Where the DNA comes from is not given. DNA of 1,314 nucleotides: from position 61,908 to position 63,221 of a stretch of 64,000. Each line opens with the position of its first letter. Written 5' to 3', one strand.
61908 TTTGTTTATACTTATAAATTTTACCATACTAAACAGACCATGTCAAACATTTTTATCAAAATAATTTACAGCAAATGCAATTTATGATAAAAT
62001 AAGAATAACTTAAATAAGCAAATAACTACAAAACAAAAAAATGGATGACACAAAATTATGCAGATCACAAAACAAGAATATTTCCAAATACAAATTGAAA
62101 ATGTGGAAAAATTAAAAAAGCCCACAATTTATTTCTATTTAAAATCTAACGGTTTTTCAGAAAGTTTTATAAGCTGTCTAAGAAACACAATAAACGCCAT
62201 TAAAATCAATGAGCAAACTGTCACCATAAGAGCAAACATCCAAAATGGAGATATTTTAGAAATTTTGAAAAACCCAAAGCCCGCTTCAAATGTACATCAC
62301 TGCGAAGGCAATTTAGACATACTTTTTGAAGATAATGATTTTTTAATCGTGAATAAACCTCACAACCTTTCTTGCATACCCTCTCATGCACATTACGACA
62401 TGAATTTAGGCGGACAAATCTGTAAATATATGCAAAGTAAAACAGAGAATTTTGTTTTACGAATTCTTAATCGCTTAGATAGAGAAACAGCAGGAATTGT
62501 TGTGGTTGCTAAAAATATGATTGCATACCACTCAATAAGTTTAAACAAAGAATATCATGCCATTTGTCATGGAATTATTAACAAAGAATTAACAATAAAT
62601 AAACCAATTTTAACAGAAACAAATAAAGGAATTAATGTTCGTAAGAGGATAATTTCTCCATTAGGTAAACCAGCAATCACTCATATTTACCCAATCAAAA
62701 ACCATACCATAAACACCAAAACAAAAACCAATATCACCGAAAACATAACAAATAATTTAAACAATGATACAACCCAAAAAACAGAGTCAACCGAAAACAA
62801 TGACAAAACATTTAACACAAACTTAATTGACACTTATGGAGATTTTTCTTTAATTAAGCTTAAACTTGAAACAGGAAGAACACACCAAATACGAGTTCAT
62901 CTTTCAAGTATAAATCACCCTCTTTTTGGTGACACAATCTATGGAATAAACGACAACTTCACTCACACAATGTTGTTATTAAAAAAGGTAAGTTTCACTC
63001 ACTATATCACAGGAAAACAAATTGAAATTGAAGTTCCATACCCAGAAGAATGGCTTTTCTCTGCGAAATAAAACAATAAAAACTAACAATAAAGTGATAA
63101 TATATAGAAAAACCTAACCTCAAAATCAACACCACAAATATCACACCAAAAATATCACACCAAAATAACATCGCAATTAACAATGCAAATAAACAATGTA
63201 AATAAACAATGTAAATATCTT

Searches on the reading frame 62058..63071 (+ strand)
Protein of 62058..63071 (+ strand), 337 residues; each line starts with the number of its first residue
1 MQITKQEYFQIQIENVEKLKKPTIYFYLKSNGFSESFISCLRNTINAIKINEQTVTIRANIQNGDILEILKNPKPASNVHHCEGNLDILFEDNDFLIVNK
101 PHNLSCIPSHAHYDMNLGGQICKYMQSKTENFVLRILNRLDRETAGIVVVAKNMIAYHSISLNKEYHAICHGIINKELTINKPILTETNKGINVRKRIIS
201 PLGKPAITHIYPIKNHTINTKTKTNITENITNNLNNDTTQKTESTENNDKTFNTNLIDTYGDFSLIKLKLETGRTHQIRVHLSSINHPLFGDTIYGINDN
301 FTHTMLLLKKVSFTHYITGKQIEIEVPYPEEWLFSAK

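Call 12: search_protein_families(library=ncbifam, proteins=[window:62058-63071:+])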
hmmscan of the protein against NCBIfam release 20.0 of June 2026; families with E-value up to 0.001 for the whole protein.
window:62058-63071:+ (337 aa): 6 families
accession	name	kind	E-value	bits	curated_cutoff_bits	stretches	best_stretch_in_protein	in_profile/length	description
TIGR00005.1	rluA_subfam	subfamily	8.2e-51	173.1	192.7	2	47-215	32-207/298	RluA family pseudouridine synthase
NF008385.0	PRK11180.1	equivalog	6.6e-33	114.4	351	2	47-221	44-223/325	23S rRNA pseudouridine(1911/1915/1917) synthase RluD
NF008321.0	PRK11112.1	equivalog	4.5e-20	72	328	2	262-332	148-227/257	tRNA pseudouridine(65) synthase TruC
TIGR01621.1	RluA-like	hypoth_equivalog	9.5e-18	64.2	222.3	2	258-325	128-193/217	TIGR01621 family pseudouridine synthase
NF008249.0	PRK11025.1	equivalog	3.7e-15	55.6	378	2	87-187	94-198/317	23S rRNA pseudouridine(955/2504/2580) synthase RluC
NF007543.0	PRK10158.1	equivalog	1.3e-11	44.6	286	1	264-315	150-204/219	bifunctional tRNA pseudouridine(32) synthase/23S rRNA pseudouridine(746) synthase RluA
